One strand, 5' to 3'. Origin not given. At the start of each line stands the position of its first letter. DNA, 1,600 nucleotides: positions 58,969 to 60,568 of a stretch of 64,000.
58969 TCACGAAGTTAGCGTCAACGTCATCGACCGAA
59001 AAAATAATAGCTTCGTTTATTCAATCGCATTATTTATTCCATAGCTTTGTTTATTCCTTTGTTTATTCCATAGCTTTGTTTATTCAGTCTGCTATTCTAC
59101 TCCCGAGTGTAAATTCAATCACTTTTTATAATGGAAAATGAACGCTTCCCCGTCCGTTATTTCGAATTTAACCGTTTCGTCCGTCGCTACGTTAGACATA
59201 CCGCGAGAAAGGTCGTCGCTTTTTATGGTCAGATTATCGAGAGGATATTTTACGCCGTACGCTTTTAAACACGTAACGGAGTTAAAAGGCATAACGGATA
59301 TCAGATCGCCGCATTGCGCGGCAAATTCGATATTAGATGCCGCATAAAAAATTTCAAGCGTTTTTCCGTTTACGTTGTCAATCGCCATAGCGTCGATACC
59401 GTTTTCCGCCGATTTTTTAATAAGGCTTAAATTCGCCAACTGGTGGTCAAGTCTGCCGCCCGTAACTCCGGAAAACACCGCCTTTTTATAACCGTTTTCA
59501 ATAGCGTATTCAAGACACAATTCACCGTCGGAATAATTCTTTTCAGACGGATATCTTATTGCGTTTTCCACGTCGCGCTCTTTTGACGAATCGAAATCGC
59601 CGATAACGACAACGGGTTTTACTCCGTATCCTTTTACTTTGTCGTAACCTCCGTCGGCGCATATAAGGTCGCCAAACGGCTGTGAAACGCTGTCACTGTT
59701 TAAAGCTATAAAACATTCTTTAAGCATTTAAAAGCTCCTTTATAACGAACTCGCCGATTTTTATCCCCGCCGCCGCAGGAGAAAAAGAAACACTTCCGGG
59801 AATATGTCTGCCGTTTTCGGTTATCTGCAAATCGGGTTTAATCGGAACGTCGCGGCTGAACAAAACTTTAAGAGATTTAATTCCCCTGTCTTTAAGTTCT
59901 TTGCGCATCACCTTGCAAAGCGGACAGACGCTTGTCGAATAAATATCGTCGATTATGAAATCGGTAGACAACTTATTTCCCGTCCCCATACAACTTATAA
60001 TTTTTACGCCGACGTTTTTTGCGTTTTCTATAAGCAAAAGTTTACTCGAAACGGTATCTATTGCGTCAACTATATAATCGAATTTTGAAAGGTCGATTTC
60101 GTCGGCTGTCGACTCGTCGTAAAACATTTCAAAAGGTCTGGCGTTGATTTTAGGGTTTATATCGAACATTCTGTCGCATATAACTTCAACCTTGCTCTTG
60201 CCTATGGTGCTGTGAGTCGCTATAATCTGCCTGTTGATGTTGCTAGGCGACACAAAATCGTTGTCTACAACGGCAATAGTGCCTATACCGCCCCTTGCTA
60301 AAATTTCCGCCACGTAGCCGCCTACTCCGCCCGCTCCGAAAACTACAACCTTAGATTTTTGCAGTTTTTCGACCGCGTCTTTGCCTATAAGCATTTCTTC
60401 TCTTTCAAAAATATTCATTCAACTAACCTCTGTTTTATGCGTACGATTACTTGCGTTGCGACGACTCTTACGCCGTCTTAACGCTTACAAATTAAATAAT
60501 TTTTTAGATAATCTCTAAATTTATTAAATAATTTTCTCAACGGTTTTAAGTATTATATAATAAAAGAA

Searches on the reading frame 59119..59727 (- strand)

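Call 92: search_protein_families(library=pfam, proteins=[window:59119-59727:-], max_evalue=0.00001)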
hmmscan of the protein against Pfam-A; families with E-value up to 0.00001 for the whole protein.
window:59119-59727:- (202 aa): 2 families
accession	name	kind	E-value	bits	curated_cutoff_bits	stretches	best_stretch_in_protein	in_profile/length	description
PF04263.21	TPK_catalytic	-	4e-20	72.3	30.7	1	21-113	11-111/113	Thiamin pyrophosphokinase, catalytic domain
PF04265.19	TPK_B1_binding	-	7.9e-08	32.3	22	1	137-193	8-65/67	Thiamin pyrophosphokinase, vitamin B1 binding domain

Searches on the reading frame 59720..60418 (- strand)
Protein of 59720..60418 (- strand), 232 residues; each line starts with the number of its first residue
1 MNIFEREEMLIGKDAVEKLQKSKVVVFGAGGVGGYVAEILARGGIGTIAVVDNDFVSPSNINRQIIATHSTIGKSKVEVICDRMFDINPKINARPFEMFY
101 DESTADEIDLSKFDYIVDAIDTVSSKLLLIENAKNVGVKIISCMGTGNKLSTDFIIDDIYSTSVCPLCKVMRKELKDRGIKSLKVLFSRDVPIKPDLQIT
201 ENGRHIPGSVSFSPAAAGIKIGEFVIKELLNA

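Call 92: search_protein_families(library=pfam, proteins=[window:59720-60418:-], max_evalue=0.00001)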
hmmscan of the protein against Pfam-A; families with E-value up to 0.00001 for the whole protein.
window:59720-60418:- (232 aa): 1 family
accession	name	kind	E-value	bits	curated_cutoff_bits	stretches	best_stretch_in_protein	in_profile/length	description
PF00899.27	ThiF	-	3.9e-38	131.4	28.1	1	6-168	3-163/238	ThiF family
